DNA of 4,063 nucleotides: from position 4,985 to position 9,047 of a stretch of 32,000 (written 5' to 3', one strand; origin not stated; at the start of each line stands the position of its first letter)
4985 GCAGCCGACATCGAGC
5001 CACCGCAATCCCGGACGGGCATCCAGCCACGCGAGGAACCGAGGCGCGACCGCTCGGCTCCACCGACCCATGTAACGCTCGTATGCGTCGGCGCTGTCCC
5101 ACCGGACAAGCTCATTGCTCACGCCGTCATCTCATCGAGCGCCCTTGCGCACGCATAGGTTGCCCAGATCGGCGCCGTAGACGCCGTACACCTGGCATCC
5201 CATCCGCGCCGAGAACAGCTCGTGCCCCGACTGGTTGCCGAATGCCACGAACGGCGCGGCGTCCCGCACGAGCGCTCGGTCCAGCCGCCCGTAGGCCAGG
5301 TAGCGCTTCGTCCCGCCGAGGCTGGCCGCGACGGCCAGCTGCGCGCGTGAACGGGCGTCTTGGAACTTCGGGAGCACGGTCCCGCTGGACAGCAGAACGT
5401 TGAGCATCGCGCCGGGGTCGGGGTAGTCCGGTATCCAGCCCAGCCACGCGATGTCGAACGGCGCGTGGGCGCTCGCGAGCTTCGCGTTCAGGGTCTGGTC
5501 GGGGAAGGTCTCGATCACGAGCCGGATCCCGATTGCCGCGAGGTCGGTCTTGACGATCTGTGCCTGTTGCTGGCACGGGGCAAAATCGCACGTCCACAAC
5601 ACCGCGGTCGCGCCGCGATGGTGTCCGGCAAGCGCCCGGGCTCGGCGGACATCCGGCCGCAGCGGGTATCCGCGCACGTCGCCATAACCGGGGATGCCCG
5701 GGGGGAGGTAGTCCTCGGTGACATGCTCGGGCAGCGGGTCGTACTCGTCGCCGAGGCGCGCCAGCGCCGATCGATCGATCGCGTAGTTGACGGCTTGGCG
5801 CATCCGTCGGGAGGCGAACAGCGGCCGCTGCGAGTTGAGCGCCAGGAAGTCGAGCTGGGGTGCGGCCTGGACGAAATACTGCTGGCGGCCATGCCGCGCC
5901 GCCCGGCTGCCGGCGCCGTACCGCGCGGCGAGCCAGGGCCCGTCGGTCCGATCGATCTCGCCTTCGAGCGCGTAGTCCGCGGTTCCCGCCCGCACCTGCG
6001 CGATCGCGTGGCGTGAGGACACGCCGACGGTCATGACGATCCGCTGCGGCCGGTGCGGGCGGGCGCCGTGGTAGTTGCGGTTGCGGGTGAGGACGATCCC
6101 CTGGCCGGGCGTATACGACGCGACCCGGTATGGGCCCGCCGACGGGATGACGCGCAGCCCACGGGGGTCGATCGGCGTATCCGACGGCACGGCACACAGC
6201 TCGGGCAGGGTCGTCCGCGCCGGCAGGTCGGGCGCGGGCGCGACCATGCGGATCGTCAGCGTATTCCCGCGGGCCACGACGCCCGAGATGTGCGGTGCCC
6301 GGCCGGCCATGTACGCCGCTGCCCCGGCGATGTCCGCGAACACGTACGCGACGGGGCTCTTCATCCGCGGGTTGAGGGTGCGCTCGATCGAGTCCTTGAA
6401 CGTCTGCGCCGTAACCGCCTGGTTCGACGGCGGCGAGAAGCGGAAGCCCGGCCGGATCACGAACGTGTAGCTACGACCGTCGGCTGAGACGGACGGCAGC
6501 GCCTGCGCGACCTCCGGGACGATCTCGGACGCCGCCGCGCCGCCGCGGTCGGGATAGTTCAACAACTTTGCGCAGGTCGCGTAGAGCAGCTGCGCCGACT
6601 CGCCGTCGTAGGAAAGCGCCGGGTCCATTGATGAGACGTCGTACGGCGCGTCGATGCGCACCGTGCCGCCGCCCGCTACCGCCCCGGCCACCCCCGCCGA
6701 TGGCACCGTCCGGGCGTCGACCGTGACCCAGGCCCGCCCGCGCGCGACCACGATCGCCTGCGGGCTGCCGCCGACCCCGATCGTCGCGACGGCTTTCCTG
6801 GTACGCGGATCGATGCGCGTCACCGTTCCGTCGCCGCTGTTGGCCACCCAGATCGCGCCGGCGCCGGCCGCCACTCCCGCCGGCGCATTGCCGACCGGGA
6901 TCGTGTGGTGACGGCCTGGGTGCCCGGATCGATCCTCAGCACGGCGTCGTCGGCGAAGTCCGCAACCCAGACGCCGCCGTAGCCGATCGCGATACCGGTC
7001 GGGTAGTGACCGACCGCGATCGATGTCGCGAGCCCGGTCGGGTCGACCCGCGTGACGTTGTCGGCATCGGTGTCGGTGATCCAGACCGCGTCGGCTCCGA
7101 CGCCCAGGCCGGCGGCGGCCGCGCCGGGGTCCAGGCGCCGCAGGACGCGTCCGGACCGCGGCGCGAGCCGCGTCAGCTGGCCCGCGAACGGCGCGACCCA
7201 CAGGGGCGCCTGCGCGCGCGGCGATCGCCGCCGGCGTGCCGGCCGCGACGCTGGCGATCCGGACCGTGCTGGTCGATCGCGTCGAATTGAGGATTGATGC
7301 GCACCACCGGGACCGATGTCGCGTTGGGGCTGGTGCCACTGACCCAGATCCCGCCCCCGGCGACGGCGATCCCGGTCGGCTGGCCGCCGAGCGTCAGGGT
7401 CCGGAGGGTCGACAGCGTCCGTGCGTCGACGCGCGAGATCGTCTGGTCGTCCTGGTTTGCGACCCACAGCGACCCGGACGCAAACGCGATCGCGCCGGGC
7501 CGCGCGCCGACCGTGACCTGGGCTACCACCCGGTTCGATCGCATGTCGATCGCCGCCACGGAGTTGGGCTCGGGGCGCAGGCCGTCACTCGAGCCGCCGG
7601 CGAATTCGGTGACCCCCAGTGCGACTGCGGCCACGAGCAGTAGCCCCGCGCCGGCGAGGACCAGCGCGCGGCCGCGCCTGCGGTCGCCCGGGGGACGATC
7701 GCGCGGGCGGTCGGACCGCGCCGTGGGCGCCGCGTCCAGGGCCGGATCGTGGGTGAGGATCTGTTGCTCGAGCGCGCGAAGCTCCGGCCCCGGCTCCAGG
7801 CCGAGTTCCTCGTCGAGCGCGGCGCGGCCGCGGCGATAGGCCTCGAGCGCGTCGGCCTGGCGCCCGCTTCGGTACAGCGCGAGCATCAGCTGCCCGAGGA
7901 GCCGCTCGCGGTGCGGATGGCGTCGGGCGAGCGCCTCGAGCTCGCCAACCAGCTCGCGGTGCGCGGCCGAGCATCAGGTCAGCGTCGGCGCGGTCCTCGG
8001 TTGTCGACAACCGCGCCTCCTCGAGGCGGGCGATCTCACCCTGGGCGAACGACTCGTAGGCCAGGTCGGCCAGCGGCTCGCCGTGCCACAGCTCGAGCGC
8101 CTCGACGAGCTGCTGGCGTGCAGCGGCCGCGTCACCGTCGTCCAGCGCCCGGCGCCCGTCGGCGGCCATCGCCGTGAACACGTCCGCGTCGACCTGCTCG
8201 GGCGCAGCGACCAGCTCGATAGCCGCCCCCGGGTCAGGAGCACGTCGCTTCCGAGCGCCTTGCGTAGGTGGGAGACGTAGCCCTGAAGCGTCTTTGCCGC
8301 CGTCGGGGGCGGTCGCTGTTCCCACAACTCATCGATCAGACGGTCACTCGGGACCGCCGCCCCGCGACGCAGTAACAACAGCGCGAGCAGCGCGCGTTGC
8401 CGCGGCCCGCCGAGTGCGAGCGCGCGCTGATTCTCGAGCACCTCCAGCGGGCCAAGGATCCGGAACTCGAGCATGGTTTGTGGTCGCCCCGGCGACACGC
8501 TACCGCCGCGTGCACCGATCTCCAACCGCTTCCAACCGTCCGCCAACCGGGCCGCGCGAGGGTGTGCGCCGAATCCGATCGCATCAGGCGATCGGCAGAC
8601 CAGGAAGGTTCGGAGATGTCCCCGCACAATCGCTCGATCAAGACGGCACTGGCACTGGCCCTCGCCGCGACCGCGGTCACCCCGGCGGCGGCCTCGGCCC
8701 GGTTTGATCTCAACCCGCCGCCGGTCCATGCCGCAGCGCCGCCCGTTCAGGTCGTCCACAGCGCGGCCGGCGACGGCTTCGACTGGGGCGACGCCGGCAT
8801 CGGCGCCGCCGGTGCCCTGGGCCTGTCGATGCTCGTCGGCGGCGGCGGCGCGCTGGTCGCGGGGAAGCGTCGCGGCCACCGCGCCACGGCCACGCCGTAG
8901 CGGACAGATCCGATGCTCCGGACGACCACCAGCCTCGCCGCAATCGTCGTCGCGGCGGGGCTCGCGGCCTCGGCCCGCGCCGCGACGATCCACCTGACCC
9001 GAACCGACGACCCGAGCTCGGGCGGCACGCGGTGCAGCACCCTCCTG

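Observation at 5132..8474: Membrane-tethered SARP one-component regulator with beta-propeller plus SBP-5 sensor, readable only across five frame switches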

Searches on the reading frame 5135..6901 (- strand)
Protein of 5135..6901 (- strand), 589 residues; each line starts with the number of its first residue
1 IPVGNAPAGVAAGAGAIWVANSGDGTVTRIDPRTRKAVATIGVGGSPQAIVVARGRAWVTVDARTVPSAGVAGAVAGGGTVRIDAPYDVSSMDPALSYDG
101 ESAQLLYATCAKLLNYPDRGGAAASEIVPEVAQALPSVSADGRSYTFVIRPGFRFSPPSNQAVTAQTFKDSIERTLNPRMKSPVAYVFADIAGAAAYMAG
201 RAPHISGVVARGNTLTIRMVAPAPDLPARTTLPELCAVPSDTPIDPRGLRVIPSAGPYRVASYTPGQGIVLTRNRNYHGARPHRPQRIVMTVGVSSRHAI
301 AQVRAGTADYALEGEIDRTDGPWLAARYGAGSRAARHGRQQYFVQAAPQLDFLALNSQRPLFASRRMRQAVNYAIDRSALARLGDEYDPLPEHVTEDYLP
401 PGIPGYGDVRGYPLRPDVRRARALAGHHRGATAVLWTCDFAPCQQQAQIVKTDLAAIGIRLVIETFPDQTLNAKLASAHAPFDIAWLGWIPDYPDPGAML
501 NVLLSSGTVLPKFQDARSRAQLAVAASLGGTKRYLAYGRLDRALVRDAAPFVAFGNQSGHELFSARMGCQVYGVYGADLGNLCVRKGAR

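Call 17: find_related_loci(query=window:5135-6901:-, collection=genome_contigs, flank=10000)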
Query window:5135-6901:- (589 aa) in genome_contigs; peptide patterns used: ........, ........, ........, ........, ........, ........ (x = any residue, [..] = any of these).
142 stretches matched a pattern; 78 encode a relative of the query (tblastn E <= 1e-3); 78 distinct loci.
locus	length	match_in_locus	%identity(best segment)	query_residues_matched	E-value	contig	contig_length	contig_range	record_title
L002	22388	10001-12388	57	1-585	0e+0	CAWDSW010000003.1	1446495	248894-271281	MAG: uncultured Solirubrobacterales bacterium isolate MFD04967.bin.2.5 genome assembly, contig: contig_23584, whole geno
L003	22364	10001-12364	57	1-586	0e+0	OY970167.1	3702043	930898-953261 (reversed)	MAG: uncultured Actinomycetota bacterium isolate MFD09495.bin.c.5 genome assembly, chromosome: 1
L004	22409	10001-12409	56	1-586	0e+0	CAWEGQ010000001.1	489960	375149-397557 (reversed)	MAG: uncultured Solirubrobacterales bacterium isolate MFD01213.bin.3.418 genome assembly, contig: contig_10622, whole ge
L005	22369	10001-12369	64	1-588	0e+0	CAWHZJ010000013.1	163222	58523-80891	MAG: uncultured Solirubrobacterales bacterium isolate MFD09286.bin.2.84 genome assembly, contig: contig_55666, whole gen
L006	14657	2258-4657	58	1-589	0e+0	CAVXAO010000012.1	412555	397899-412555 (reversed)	MAG: uncultured Solirubrobacterales bacterium isolate MFD05377.bin.1.127 genome assembly, contig: contig_44541, whole ge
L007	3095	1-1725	56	19-586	0e+0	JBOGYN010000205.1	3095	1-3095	MAG: Solirubrobacteraceae bacterium isolate TC-B3_metabat2.bin.8 k127_310712, whole genome shotgun sequence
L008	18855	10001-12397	53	1-586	0e+0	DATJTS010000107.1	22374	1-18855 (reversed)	MAG TPA_asm: Solirubrobacteraceae bacterium isolate SMAG_U15026 k141_3550133, whole genome shotgun sequence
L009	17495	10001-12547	46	1-585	2e-153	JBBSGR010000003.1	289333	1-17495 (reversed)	MAG: Gaiellales bacterium isolate LS2_sbin.44 LS2_sbin.44_K_16085_L_289333_cov_58.5092, whole genome shotgun sequence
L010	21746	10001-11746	48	1-587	9e-151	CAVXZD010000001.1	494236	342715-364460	MAG: uncultured Actinomycetes bacterium isolate MFD09126.bin.2.9 genome assembly, contig: contig_11713, whole genome sho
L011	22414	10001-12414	52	1-589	1e-158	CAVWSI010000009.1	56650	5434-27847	MAG: uncultured Solirubrobacterales bacterium isolate MFD05442.bin.2.83 genome assembly, contig: contig_35166, whole gen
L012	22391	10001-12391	45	1-586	2e-138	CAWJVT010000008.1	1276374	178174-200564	MAG: uncultured Actinomycetota bacterium isolate MFD00964.bin.2.48 genome assembly, contig: contig_9860, whole genome sh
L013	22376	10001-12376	45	1-585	3e-138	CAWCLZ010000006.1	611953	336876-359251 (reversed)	MAG: uncultured Actinomycetes bacterium isolate MFD05502.bin.1.12 genome assembly, contig: contig_4545, whole genome sho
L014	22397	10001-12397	64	1-589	0e+0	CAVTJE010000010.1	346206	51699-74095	MAG: uncultured Solirubrobacterales bacterium isolate MFD05841.bin.2.27 genome assembly, contig: contig_14859, whole gen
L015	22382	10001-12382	45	1-585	3e-139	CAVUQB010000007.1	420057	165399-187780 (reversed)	MAG: uncultured Actinomycetes bacterium isolate MFD05521.bin.1.267 genome assembly, contig: contig_66366, whole genome s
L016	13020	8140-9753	38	51-586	3e-81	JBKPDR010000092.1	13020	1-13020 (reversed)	MAG: Actinomycetota bacterium isolate GB_EKS_MAG_00019 GB_EKS_000000685257, whole genome shotgun sequence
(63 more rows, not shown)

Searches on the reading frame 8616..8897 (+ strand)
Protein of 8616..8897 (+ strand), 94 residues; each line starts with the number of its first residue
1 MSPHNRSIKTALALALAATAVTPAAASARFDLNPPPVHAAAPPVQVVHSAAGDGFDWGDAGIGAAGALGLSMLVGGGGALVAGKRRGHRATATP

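Call 35: search_protein_families(library=ncbifam, proteins=[window:8616-8897:+], max_evalue=1)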
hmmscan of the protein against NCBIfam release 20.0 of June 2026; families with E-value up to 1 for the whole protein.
seq(94 aa): 0 families

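Call 50: find_encoding_contigs(protein=window:8616-8897:+, flank=10000, max_places=6)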
Protein seq(94 aa) (94 aa): 1 contig read that carries it; 1 place shown.
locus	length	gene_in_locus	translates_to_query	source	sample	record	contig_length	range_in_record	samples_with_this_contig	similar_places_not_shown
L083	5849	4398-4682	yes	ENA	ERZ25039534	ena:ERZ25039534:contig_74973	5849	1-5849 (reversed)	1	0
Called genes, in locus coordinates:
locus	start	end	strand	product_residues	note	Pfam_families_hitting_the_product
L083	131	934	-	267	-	PF13489:Methyltransf_23, PF01209:Ubie_methyltran, PF08241:Methyltransf_11, PF08242:Methyltransf_12, PF13649:Methyltransf_25, PF13847:Methyltransf_31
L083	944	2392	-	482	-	PF00496:SBP_bac_5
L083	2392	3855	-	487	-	PF03704:BTAD, PF16819:DUF5074 (faint), PF21959:DUF6923 (faint), PF08450:SGL (faint)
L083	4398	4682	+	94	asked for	-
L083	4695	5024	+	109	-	-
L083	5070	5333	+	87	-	-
